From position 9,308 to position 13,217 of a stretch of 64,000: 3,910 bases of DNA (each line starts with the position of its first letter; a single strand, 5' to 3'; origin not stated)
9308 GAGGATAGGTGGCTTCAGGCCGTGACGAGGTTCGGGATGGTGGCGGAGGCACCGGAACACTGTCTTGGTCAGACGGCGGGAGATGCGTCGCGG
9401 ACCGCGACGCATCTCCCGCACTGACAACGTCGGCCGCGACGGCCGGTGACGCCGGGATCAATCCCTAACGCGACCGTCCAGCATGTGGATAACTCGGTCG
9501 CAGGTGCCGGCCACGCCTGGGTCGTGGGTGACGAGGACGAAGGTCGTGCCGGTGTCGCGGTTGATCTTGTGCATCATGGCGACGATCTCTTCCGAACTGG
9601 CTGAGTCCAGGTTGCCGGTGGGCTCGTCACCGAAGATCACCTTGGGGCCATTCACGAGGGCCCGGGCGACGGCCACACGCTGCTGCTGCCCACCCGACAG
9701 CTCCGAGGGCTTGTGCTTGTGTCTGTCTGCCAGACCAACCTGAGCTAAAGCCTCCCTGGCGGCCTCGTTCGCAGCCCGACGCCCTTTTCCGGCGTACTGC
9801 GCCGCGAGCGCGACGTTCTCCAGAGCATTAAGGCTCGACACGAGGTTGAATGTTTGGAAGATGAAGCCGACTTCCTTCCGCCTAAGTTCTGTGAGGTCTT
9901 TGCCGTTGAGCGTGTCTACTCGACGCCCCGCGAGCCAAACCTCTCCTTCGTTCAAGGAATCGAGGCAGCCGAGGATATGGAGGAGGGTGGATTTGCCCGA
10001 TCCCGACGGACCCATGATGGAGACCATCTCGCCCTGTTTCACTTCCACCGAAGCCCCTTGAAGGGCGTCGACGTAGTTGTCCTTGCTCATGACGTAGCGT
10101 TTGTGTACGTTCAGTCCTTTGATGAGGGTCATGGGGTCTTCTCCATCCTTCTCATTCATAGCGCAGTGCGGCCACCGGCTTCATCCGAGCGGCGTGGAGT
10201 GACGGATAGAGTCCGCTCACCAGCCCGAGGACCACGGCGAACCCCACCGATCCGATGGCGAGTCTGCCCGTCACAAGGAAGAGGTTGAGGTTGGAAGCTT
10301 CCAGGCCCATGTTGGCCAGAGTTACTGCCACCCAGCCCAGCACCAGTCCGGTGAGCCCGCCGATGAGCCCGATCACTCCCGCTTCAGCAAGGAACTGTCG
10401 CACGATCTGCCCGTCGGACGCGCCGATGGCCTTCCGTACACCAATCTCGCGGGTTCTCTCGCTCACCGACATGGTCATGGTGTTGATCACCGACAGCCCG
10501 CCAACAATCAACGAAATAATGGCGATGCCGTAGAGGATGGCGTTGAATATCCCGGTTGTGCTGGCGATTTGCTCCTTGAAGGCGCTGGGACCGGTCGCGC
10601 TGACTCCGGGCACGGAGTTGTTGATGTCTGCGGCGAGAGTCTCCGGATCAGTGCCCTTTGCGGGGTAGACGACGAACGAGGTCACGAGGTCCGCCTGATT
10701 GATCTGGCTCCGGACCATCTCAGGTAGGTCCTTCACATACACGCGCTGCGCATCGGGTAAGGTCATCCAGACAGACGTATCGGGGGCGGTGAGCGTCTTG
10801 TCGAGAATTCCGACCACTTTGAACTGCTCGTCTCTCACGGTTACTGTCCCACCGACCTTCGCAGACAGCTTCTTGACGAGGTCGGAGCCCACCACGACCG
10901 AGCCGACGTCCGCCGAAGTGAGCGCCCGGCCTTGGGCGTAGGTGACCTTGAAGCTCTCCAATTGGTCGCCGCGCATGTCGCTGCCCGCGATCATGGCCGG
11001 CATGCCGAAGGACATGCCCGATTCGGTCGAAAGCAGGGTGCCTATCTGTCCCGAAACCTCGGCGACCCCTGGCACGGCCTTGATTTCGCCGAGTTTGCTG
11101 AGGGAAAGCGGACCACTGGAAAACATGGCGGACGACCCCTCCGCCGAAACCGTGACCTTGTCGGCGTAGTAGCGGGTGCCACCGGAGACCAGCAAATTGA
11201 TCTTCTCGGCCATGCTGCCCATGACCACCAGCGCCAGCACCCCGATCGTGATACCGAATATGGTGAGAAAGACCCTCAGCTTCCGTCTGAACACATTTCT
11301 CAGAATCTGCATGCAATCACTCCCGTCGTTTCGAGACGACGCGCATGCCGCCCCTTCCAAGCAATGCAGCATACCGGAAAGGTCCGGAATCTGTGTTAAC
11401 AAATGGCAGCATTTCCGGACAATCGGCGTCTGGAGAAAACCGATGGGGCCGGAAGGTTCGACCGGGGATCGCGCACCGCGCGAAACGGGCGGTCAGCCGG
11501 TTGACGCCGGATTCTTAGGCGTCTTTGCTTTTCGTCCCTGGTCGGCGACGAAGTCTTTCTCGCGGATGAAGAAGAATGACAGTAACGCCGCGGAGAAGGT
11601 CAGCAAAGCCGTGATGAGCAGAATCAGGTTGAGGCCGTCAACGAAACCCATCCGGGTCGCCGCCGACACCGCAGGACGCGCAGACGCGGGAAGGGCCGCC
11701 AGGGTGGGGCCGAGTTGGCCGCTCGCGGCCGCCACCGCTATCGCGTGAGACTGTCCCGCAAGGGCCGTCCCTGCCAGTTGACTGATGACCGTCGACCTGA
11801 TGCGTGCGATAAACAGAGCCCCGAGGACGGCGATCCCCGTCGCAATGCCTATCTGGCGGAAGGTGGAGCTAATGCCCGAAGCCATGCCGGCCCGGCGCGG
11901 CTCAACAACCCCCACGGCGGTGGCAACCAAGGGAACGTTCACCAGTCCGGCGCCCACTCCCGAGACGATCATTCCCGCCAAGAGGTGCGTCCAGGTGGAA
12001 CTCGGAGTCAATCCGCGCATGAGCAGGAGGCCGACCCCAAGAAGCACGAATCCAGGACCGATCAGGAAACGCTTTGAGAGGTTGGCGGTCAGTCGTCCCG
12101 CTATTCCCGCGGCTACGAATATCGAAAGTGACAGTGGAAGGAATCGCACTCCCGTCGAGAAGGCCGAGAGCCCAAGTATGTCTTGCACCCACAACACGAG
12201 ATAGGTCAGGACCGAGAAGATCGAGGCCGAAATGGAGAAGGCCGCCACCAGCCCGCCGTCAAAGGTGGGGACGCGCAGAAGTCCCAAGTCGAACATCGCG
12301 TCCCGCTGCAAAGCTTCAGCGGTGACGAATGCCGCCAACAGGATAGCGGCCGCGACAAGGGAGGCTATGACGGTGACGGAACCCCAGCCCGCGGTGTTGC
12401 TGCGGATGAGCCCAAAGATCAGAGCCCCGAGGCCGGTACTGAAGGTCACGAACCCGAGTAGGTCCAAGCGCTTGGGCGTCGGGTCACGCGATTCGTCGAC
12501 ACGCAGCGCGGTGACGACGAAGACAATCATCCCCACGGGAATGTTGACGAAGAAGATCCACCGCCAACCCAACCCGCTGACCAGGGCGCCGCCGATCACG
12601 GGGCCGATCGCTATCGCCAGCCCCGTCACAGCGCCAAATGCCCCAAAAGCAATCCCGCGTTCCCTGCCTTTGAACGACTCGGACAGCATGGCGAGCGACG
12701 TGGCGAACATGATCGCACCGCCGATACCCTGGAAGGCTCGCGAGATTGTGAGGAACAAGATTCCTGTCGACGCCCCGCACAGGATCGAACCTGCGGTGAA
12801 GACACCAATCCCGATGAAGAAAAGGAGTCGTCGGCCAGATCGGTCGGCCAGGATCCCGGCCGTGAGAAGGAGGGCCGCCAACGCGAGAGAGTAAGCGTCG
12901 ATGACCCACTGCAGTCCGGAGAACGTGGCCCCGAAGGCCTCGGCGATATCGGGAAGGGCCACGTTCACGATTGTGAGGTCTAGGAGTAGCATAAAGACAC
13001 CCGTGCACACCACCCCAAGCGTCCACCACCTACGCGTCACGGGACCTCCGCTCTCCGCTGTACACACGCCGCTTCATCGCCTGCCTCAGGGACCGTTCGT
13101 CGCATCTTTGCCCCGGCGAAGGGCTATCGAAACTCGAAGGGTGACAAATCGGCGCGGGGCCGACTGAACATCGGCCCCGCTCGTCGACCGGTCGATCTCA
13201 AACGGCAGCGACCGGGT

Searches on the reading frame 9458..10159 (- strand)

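Call 53: search_protein_families(library=pfam, proteins=[window:9458-10159:-], max_evalue=0.001)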
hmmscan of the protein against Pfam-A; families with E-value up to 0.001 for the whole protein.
window:9458-10159:- (233 aa): 6 families
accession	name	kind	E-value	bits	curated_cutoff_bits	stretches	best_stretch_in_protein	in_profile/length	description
PF00005.33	ABC_tran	-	7.3e-33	114.5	25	1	33-181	1-136/137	ABC transporter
PF13304.12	AAA_21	-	6.1e-06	27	27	0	145-216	229-302/304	AAA domain, putative AbiEii toxin, Type IV TA system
PF13191.12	AAA_16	-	1e-05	26.6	32.6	1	28-179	7-140/167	AAA ATPase domain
PF02463.25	SMC_N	-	6.7e-05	22.9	40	1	43-226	24-211/220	RecF/RecN/SMC N terminal domain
PF13555.12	AAA_29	-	0.00012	22.2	27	1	34-60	13-39/61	P-loop containing region of AAA domain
PF13481.12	AAA_25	-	0.00088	19.4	27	0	42-77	32-65/195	AAA domain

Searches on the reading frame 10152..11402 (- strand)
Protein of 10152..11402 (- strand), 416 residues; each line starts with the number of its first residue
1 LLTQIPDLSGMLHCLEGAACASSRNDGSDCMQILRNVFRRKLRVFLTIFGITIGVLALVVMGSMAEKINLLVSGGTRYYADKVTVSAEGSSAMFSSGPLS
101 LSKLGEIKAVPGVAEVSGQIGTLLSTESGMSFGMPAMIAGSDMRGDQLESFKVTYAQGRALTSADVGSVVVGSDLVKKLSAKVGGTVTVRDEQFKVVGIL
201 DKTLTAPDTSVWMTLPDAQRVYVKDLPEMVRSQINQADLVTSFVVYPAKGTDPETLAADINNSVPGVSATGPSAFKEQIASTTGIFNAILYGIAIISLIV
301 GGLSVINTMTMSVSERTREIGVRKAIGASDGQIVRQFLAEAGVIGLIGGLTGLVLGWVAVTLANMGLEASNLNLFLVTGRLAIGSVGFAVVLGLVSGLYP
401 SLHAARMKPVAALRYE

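Call 53: search_protein_families(library=pfam, proteins=[window:10152-11402:-], max_evalue=0.001)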
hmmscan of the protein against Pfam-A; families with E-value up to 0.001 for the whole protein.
window:10152-11402:- (416 aa): 2 families
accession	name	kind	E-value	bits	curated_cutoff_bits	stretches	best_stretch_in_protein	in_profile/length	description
PF02687.27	FtsX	-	3.5e-22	79.2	25.5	1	293-409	3-120/120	FtsX-like permease C-terminal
PF12704.14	MacB_PCD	-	5.5e-21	76.2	27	1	45-262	2-206/207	MacB-like periplasmic core domain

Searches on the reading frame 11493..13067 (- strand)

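Call 53: search_protein_families(library=pfam, proteins=[window:11493-13067:-], max_evalue=0.001)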
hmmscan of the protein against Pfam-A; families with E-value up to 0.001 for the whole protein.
window:11493-13067:- (524 aa): 2 families
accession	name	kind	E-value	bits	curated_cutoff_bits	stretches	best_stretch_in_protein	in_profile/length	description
PF07690.21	MFS_1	-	2.4e-50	171.9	33.4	1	21-411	2-346/347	Major Facilitator Superfamily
PF00083.30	Sugar_tr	-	1.1e-05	25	22.3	1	53-193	49-194/452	Sugar (and other) transporter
